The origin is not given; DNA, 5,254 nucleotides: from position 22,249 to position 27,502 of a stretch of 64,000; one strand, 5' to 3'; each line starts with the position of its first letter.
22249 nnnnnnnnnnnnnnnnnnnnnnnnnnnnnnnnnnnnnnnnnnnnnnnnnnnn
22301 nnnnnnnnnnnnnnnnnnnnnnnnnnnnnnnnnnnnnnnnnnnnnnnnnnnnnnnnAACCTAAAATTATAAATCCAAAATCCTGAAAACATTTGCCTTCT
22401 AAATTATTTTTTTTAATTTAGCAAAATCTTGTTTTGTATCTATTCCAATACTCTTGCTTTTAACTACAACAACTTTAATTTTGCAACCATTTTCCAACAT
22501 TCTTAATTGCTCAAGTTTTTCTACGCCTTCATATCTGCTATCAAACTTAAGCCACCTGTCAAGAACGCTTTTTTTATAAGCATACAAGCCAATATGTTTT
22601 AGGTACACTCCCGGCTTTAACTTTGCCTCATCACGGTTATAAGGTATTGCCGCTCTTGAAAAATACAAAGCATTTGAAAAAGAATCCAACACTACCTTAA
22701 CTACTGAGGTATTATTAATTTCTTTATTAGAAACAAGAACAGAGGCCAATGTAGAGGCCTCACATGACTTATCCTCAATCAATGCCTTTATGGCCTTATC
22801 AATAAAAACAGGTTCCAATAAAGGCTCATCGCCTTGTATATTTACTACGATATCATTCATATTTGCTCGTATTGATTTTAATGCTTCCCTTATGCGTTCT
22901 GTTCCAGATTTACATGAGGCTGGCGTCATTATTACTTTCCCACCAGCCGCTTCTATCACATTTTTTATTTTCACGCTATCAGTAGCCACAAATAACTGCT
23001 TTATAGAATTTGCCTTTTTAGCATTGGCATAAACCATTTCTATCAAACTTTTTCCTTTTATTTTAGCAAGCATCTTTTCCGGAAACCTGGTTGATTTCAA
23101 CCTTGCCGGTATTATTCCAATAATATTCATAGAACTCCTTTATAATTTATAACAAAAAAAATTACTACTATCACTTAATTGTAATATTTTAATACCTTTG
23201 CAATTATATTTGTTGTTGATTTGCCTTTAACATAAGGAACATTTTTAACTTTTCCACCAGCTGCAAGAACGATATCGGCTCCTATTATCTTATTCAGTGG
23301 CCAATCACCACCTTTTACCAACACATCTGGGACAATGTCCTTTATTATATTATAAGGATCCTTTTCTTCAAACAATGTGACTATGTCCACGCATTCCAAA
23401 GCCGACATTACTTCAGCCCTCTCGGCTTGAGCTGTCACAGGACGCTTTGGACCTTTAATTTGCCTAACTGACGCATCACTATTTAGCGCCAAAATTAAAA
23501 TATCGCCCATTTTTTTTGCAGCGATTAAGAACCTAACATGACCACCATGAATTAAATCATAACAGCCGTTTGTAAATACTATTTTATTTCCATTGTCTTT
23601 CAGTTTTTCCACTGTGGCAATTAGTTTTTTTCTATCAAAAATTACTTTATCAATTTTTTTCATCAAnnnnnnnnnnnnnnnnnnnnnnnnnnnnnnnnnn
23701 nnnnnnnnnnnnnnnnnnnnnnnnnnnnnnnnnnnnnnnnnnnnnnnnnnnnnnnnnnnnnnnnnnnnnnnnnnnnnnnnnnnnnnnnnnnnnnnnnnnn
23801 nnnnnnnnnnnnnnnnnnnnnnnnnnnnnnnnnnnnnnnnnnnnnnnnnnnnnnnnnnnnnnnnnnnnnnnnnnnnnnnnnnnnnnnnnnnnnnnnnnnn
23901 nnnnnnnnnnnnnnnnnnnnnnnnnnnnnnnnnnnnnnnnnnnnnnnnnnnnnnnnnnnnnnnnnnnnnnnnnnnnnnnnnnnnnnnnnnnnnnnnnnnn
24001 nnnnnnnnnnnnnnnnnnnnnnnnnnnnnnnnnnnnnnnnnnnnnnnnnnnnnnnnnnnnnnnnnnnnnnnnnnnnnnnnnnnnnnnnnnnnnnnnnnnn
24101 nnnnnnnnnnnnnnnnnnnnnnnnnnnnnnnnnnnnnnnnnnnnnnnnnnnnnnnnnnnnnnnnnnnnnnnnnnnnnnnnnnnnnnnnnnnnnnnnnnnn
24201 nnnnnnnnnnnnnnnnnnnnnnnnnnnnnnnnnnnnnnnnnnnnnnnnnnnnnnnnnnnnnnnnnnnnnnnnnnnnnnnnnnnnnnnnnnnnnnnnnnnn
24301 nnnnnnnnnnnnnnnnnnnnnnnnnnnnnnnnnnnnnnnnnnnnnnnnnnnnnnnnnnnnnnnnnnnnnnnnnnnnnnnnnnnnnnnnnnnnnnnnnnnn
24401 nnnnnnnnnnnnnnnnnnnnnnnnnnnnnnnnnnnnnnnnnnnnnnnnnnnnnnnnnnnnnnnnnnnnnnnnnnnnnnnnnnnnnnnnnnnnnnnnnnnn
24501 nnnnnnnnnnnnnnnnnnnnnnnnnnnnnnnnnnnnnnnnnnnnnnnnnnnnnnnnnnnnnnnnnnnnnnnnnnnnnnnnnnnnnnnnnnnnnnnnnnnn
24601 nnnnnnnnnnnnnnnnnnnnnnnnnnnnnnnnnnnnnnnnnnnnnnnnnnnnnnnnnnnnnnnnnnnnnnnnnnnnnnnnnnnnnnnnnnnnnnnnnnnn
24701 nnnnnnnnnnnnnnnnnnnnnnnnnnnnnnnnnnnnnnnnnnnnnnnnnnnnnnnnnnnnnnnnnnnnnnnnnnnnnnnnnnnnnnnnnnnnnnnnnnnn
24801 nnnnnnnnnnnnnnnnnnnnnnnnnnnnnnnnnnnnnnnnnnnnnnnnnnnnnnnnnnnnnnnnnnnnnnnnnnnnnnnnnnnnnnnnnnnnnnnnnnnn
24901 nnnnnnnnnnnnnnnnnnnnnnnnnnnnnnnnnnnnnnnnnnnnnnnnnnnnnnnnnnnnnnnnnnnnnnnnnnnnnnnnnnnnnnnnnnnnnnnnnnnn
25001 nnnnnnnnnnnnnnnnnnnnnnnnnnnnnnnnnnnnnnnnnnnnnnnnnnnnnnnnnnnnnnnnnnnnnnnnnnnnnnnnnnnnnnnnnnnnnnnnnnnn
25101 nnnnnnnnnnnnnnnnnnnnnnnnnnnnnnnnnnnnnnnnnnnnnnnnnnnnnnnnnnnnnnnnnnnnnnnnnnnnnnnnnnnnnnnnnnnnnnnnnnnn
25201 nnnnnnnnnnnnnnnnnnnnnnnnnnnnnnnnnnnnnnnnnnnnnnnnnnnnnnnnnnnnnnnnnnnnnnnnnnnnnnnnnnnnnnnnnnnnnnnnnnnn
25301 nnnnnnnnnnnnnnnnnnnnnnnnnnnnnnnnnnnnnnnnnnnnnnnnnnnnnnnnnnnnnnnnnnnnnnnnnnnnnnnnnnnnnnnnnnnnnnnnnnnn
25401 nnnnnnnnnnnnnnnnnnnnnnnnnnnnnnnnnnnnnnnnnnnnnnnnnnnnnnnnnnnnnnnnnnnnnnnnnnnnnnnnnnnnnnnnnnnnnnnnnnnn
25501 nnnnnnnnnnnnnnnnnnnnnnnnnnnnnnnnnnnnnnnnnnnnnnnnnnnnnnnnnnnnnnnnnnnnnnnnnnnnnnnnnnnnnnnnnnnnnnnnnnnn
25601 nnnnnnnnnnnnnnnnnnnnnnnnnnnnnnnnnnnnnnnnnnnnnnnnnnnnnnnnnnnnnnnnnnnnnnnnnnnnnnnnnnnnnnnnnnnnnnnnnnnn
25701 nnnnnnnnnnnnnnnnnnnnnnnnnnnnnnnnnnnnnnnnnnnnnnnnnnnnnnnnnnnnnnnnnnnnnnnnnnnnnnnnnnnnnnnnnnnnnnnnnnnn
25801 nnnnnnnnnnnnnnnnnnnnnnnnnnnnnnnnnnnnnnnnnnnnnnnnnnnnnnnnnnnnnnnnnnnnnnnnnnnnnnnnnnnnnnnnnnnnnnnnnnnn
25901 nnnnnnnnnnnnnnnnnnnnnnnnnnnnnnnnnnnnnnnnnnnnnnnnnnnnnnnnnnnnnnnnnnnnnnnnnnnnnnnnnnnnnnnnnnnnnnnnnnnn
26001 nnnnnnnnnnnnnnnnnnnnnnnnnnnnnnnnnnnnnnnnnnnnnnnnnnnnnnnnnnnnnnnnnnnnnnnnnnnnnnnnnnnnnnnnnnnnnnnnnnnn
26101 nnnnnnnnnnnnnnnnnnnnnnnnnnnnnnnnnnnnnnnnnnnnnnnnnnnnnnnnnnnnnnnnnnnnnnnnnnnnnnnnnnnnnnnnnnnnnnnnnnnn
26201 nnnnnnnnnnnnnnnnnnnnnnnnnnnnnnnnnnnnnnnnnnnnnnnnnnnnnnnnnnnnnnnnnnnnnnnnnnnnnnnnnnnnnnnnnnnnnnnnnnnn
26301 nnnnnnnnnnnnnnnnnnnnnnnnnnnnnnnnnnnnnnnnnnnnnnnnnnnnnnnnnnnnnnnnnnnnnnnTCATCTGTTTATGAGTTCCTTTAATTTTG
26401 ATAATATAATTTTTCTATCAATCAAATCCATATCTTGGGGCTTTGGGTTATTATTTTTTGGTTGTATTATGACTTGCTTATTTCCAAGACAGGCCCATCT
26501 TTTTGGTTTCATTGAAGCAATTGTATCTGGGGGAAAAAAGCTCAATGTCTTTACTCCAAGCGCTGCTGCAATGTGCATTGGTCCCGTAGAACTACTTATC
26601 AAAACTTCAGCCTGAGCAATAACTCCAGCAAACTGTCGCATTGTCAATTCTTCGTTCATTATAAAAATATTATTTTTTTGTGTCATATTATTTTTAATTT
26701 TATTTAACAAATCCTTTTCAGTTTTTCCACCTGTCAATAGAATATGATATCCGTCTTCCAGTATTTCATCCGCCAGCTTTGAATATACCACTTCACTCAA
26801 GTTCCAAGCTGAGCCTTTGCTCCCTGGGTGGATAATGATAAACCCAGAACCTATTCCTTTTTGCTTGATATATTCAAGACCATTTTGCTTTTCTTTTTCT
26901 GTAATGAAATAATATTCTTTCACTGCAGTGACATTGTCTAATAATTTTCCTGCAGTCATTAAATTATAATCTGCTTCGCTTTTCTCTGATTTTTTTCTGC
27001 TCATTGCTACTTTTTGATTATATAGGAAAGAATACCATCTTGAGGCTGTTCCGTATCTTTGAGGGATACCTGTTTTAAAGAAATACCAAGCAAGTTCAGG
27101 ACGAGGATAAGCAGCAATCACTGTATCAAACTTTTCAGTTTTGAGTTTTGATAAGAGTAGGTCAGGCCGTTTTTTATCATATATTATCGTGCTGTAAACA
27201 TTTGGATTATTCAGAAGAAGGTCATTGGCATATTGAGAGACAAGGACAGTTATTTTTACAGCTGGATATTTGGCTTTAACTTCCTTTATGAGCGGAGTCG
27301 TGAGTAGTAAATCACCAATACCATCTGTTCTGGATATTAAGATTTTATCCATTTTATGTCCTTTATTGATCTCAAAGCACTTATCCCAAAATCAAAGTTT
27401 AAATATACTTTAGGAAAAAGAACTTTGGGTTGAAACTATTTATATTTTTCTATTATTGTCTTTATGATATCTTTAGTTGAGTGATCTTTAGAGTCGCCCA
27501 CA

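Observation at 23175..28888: Two paralogous split-HldE pairs (kinase plus nucleotidyltransferase) in one LPS heptose cluster, with no hldD epimerase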

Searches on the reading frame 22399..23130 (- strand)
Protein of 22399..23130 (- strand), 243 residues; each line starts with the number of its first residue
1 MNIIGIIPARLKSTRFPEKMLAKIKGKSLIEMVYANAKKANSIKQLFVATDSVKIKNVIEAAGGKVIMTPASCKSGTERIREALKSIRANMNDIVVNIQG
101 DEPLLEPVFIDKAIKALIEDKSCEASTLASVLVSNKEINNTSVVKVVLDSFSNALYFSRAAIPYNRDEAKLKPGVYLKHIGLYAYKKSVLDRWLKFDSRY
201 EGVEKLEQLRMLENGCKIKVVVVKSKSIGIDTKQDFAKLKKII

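Call 3: search_protein_families(library=ncbifam, proteins=[window:22399-23130:-], max_evalue=0.00001)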
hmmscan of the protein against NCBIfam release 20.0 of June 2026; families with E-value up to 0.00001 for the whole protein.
window:22399-23130:- (243 aa): 8 families
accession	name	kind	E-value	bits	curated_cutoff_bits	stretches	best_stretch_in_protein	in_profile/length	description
NF003952.0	PRK05450.1-5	subfamily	1.9e-88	295.8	193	1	1-242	1-244/250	3-deoxy-manno-octulosonate cytidylyltransferase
NF009905.0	PRK13368.1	subfamily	3.1e-78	262.5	255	1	1-242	1-237/243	3-deoxy-manno-octulosonate cytidylyltransferase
NF003950.0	PRK05450.1-3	subfamily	6.6e-75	251.6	234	1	1-241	1-240/248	3-deoxy-manno-octulosonate cytidylyltransferase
TIGR00466.1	kdsB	equivalog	9.5e-64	215.1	155.2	1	2-236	2-240/241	3-deoxy-manno-octulosonate cytidylyltransferase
NF003948.0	PRK05450.1-1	equivalog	2.1e-63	213.8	281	1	2-242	5-242/248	3-deoxy-manno-octulosonate cytidylyltransferase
TIGR03584.1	PseF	equivalog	2.4e-10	40.5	205.7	1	4-126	1-129/222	pseudaminic acid cytidylyltransferase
NF001457.0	PRK00317.1-3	equivalog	3e-09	36.7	164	1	12-123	11-119/200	molybdenum cofactor guanylyltransferase MobA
NF010932.0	PRK14352.1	equivalog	4.7e-07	28.8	611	1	10-130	19-137/488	bifunctional UDP-N-acetylglucosamine diphosphorylase/glucosamine-1-phosphate N-acetyltransferase GlmU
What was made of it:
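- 22399..23130 (-): kdsB, CMP-Kdo synthetase. It continues the LPS cluster; pyrG (20698-22356) and kdsA (19665-20477) follow. NF003952 at 1.9e-88, above its cut-off (call 3).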

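Call 4: search_protein_families(library=pfam, proteins=[window:22399-23130:-], max_evalue=0.00001)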
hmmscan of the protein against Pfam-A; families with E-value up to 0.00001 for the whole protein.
window:22399-23130:- (243 aa): 2 families
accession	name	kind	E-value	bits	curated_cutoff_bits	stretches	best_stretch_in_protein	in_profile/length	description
PF02348.25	CTP_transf_3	-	6.5e-57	193.2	22.6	1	4-218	1-217/217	Cytidylyltransferase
PF12804.13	NTP_transf_3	-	3.4e-06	27.8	27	1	13-121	9-115/160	MobA-like NTP transferase domain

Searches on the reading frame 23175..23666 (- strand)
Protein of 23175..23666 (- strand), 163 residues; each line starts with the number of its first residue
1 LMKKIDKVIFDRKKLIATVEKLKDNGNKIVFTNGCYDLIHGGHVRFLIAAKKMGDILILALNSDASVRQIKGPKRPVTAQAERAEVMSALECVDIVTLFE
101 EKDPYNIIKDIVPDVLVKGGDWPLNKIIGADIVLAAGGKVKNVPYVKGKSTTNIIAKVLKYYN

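Call 3: search_protein_families(library=ncbifam, proteins=[window:23175-23666:-], max_evalue=0.00001)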
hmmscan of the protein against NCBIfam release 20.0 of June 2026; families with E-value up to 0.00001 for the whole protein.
window:23175-23666:- (163 aa): 4 families
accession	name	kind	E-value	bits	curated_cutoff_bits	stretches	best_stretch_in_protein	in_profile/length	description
TIGR02199.1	rfaE_dom_II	equivalog_domain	3.2e-57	192.4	181.5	1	18-159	2-143/144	D-glycero-beta-D-manno-heptose 1-phosphate adenylyltransferase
NF008454.0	PRK11316.1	equivalog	2.1e-53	181.6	521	1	4-159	317-472/475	bifunctional D-glycero-beta-D-manno-heptose-7-phosphate kinase/D-glycero-beta-D-manno-heptose 1-phosphate adenylyltransferase HldE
TIGR00125.1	cyt_tran_rel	domain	2.9e-13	49.8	27.7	1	29-94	1-63/65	adenylyltransferase/cytidyltransferase family protein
TIGR01518.1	g3p_cytidyltrns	equivalog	8.1e-11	42.1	165.4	1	30-154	1-121/125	glycerol-3-phosphate cytidylyltransferase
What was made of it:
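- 23175..23666 (-): NT1, the canonical (type-1) HldC heptose-1-phosphate adenylyltransferase. It overlaps K1 by 17 nt. TIGR02199 at 192.4 bits, above the cut-off of 181.5 (call 3).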

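Call 4: search_protein_families(library=pfam, proteins=[window:23175-23666:-], max_evalue=0.00001)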
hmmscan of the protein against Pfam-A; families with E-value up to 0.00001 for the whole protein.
window:23175-23666:- (163 aa): 1 family
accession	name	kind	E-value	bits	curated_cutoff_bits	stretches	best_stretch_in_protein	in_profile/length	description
PF01467.32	CTP_transf_like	-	1.2e-15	58.4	21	1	31-123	1-91/133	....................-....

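Call 13: search_solved_structures(query=window:23175-23666:-, max_evalue=0.00001, show_alignments=2)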
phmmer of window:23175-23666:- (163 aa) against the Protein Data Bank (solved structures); distinct sequences matched with E-value up to 0.00001: 9.
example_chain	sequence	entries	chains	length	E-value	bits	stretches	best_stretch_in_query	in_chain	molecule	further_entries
5x9q_A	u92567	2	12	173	9.6e-33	116.4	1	28-158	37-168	Putative cytidylyltransferase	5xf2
3elb_A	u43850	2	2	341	4e-18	68.9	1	30-159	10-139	Ethanolamine-phosphate cytidylyltransferase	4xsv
3glv_A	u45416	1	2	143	3.8e-10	43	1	30-126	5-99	Lipopolysaccharide core biosynthesis protein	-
5x3d_A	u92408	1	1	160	1.7e-09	40.9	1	28-158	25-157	Phosphoenolpyruvate phosphomutase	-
2b7l_A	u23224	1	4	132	2e-09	40.6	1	28-123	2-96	glycerol-3-phosphate cytidylyltransferase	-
1coz_A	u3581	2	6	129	6.4e-09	39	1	28-152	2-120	PROTEIN (GLYCEROL-3-PHOSPHATE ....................) | glycerol-3-phosphate cytidylyltransferase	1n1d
9hsm_A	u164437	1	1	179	1.4e-08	37.9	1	21-162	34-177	choline-phosphate cytidylyltransferase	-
9hsg_A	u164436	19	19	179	1.4e-08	37.9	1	21-162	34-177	choline-phosphate cytidylyltransferase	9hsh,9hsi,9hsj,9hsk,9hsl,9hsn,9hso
4zcp_A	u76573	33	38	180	1.4e-08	37.9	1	21-162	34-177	Cholinephosphate cytidylyltransferase | Choline-phosphate cytidylyltransferase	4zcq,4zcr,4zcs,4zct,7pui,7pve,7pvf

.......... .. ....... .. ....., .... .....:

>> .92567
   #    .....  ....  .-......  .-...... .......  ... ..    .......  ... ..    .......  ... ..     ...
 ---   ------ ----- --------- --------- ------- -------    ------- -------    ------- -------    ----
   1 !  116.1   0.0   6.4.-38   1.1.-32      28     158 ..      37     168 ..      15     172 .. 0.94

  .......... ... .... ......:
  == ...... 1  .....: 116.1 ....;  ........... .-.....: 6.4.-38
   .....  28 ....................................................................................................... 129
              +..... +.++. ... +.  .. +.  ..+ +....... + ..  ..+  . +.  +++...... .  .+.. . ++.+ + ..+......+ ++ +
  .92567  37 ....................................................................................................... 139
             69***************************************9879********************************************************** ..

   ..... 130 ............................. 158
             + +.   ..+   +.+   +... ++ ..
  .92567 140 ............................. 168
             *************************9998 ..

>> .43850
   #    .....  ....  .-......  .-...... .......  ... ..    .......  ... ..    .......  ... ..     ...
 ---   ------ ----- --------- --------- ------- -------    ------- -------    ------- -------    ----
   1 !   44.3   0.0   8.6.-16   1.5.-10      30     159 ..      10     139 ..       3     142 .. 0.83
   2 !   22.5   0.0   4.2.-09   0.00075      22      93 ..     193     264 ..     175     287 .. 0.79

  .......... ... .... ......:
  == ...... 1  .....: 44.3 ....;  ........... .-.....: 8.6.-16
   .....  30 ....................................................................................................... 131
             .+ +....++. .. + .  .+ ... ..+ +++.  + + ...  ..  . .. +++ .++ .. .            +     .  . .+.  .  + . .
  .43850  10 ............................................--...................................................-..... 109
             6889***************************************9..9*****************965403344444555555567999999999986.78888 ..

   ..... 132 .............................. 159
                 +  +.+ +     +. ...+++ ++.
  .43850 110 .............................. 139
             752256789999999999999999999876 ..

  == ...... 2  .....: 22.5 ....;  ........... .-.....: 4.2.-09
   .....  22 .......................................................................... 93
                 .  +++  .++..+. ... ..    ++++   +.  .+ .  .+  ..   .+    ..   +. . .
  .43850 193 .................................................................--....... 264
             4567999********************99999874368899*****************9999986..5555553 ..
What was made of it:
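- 23175..23666 (-): 116 bits to BpHldC 5x9q (call 13).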

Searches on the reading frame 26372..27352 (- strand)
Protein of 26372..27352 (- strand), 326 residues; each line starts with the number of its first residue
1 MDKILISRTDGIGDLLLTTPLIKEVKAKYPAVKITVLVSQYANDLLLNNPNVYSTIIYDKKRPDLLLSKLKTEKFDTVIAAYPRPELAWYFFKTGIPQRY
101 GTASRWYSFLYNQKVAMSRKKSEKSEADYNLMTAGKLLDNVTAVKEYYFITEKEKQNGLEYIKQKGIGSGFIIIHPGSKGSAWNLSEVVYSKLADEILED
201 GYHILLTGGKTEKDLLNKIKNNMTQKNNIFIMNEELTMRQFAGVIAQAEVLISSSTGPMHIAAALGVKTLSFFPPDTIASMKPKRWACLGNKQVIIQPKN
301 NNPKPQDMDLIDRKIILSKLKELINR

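Call 3: search_protein_families(library=ncbifam, proteins=[window:26372-27352:-], max_evalue=0.00001)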
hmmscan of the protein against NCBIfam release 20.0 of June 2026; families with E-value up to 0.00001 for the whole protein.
window:26372-27352:- (326 aa): 6 families
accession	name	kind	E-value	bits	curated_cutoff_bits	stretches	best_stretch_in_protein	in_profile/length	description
TIGR02201.1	heptsyl_trn_III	equivalog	3.9e-28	98.5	170.2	1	4-283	2-296/344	putative lipopolysaccharide heptosyltransferase III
NF007742.0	PRK10422.1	equivalog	2.2e-20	72.8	467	1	2-283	6-298/352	lipopolysaccharide core heptosyltransferase RfaQ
TIGR02195.1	heptsyl_trn_II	equivalog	6.3e-19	68.3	134.6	1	3-268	1-277/339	lipopolysaccharide heptosyltransferase II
TIGR02193.1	heptsyl_trn_I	equivalog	1.1e-16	61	185.3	1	3-299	1-310/320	lipopolysaccharide heptosyltransferase I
NF008162.0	PRK10916.1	equivalog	1.1e-14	54.4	569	1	3-275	2-289/348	ADP-heptose--LPS heptosyltransferase RfaF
NF008204.0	PRK10964.1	equivalog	3.3e-08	33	437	1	167-323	177-319/322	lipopolysaccharide heptosyltransferase RfaC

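Call 4: search_protein_families(library=pfam, proteins=[window:26372-27352:-], max_evalue=0.00001)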
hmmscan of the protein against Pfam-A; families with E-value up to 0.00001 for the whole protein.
window:26372-27352:- (326 aa): 1 family
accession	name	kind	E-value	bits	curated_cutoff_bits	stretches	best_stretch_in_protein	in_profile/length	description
PF01075.23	Glyco_transf_9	-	6e-20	72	22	1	68-304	6-234/247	Glycosyltransferase family 9 (heptosyltransferase)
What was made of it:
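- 26372..27352 (-): GT9 glycosyltransferase (putative heptosyltransferase), the likely consumer of the NDP-heptose. It is the resident gene of the cluster. PF01075 at 6e-20; TIGR02201 at 98.5 bits (cut-off 170) (calls 3, 4).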
